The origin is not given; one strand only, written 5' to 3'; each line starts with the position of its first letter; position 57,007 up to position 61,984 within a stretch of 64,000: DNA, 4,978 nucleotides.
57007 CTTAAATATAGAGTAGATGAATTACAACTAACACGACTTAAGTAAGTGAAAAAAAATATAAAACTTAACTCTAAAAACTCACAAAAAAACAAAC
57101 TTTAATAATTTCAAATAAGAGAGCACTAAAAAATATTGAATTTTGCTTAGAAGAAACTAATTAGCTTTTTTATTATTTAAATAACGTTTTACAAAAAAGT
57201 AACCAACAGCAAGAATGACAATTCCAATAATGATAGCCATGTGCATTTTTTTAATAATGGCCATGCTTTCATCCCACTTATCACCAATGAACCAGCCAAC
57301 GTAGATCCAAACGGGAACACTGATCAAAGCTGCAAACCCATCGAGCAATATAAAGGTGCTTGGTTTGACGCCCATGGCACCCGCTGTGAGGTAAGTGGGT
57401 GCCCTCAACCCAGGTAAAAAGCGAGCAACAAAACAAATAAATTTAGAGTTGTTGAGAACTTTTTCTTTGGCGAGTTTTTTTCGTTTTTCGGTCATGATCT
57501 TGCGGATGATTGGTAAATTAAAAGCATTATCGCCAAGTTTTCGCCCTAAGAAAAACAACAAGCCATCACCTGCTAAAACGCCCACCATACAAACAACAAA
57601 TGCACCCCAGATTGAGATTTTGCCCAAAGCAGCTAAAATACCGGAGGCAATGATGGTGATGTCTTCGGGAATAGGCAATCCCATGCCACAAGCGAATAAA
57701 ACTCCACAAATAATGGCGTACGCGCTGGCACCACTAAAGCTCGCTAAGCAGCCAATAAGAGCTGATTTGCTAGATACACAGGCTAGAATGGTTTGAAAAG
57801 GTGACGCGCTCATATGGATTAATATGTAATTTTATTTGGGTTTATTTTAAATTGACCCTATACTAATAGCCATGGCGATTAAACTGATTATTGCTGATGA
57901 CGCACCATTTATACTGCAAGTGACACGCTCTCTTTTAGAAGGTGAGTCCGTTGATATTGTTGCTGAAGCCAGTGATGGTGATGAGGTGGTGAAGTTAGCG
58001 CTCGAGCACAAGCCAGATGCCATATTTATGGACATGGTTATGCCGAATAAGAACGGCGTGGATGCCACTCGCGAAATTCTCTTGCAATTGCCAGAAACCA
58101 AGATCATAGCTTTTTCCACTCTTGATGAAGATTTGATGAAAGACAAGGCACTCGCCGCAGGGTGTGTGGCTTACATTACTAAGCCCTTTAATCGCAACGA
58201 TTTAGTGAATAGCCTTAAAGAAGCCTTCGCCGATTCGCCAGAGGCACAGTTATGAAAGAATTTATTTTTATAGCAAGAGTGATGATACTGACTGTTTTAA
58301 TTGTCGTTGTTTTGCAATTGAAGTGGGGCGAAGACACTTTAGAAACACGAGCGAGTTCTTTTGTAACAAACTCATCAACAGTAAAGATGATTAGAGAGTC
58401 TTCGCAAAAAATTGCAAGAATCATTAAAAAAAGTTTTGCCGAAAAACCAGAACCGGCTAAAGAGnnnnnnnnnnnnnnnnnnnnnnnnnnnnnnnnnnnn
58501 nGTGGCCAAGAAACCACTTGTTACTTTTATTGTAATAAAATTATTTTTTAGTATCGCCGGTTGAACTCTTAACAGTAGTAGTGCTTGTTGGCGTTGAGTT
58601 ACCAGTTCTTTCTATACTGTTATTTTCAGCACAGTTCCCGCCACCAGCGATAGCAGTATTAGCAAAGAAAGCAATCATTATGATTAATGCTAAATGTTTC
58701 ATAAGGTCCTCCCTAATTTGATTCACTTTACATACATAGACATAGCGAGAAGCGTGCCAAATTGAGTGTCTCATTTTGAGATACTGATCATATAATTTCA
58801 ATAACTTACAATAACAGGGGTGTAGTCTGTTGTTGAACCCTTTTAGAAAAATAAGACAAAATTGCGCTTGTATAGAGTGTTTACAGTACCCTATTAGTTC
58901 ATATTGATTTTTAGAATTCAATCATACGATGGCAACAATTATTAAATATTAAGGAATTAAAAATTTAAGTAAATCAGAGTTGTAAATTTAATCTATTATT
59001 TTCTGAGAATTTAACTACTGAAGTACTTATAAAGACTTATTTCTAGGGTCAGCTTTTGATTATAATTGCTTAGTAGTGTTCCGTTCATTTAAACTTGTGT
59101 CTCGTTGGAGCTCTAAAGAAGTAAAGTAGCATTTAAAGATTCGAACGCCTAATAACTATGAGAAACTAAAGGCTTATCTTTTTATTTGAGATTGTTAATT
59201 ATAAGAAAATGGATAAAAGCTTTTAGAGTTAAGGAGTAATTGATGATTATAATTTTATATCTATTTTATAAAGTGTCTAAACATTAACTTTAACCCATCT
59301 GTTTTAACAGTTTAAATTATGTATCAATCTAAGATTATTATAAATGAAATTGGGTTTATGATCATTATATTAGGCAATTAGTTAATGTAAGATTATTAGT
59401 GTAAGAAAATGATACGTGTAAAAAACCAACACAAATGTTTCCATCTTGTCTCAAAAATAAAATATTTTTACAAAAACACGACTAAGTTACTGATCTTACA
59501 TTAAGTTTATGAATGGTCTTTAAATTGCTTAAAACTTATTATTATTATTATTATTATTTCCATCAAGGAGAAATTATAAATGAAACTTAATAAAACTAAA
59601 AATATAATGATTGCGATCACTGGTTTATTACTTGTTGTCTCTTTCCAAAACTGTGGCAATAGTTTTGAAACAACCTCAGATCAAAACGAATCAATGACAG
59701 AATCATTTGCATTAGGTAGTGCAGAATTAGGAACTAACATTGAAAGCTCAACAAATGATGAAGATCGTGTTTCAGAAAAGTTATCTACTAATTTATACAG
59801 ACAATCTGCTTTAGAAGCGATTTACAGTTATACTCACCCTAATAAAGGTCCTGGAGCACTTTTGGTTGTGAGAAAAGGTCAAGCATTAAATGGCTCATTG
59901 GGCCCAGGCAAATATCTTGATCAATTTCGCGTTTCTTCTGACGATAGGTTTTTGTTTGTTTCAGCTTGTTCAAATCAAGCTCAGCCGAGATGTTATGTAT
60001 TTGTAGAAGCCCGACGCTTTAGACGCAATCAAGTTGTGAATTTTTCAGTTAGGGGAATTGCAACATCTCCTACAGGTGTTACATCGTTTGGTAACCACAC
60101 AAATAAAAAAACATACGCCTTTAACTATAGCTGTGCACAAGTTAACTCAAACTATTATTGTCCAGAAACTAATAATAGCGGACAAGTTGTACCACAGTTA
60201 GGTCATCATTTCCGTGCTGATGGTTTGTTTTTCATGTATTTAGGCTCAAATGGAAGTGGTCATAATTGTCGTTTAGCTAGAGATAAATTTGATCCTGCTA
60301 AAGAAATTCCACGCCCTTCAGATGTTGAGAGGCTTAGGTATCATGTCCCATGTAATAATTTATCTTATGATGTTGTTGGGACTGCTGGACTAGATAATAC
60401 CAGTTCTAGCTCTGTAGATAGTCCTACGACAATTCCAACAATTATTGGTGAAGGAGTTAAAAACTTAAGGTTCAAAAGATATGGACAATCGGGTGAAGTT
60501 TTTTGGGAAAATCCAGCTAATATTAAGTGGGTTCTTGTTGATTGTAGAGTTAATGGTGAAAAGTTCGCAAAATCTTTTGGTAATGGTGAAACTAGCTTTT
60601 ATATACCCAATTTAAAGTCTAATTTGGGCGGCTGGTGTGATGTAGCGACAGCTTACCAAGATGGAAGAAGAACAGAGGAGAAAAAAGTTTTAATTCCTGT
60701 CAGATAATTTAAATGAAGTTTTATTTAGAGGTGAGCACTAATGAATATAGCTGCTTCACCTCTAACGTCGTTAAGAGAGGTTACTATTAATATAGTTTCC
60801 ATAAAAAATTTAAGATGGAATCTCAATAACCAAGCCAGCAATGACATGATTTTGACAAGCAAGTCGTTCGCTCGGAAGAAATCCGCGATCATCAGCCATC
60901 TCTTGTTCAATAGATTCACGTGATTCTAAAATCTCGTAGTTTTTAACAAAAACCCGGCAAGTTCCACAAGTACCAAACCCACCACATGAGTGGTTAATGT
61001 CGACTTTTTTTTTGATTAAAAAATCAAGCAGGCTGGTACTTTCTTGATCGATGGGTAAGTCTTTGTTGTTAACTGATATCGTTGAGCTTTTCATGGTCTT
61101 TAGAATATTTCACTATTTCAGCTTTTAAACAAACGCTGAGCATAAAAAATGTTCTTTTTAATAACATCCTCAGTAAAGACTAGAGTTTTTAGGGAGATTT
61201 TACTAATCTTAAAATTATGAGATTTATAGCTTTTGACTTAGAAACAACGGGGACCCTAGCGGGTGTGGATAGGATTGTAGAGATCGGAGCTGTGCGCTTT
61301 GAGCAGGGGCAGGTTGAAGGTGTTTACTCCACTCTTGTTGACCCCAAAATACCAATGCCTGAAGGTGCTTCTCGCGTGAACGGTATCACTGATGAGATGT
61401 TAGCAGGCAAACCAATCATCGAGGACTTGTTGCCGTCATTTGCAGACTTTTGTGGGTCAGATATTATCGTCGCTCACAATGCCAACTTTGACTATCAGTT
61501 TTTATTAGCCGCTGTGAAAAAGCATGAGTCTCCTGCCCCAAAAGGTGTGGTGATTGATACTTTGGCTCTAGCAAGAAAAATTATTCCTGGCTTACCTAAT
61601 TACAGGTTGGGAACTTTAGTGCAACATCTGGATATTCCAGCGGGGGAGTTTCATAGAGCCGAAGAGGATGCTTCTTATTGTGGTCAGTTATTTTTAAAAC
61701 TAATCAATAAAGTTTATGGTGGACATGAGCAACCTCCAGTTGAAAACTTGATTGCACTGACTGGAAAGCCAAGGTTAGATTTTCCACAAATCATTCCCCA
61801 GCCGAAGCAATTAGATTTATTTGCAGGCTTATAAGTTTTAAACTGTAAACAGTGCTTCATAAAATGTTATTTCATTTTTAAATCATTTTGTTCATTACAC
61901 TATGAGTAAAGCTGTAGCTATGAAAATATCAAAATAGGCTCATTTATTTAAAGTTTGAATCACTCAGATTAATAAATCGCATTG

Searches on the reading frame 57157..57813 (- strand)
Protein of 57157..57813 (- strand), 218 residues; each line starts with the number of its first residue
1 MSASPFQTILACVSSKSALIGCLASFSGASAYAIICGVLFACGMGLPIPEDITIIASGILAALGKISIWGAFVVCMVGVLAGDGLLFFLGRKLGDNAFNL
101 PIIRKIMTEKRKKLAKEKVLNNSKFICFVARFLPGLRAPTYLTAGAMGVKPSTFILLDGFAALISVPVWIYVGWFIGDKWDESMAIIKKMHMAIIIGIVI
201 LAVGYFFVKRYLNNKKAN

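Call 69: search_protein_families(library=pfam, proteins=[window:57157-57813:-], max_evalue=0.00001)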
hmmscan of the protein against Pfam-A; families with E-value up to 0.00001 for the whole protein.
window:57157-57813:- (218 aa): 1 family
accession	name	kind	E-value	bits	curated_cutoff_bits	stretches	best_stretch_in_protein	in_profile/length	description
PF09335.16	VTT_dom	-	4.7e-20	72.7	33.9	1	48-174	1-122/123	VTT domain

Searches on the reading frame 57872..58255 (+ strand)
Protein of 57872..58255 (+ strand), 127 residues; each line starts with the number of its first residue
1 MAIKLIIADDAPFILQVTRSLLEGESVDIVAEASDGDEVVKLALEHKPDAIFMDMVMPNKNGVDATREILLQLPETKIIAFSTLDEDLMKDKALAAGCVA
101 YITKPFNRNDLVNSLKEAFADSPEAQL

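Call 69: search_protein_families(library=pfam, proteins=[window:57872-58255:+], max_evalue=0.00001)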
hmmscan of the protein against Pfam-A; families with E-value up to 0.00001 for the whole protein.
window:57872-58255:+ (127 aa): 1 family
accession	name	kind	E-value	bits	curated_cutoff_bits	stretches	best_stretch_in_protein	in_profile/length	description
PF00072.30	Response_reg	-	1.6e-25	89.9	30.2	1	6-115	2-110/111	Response regulator receiver domain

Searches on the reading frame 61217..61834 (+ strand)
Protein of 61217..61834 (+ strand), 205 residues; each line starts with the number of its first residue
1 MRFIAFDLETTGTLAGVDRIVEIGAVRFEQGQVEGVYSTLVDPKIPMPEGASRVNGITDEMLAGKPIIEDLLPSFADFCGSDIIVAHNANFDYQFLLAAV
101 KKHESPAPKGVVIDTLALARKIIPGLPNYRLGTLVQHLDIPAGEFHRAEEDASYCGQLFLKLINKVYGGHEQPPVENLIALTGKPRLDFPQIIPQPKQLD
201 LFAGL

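Call 69: search_protein_families(library=pfam, proteins=[window:61217-61834:+], max_evalue=0.00001)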
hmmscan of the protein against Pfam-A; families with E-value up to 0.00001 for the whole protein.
window:61217-61834:+ (205 aa): 2 families
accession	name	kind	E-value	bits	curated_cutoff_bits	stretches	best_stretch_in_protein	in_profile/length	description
PF00929.31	RNase_T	-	3.9e-32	112.5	24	1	4-159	1-164/164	Exonuclease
PF16473.11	Rv2179c-like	-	6.8e-06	26.3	27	0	4-157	3-171/177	3'-5' exoribonuclease Rv2179c-like domain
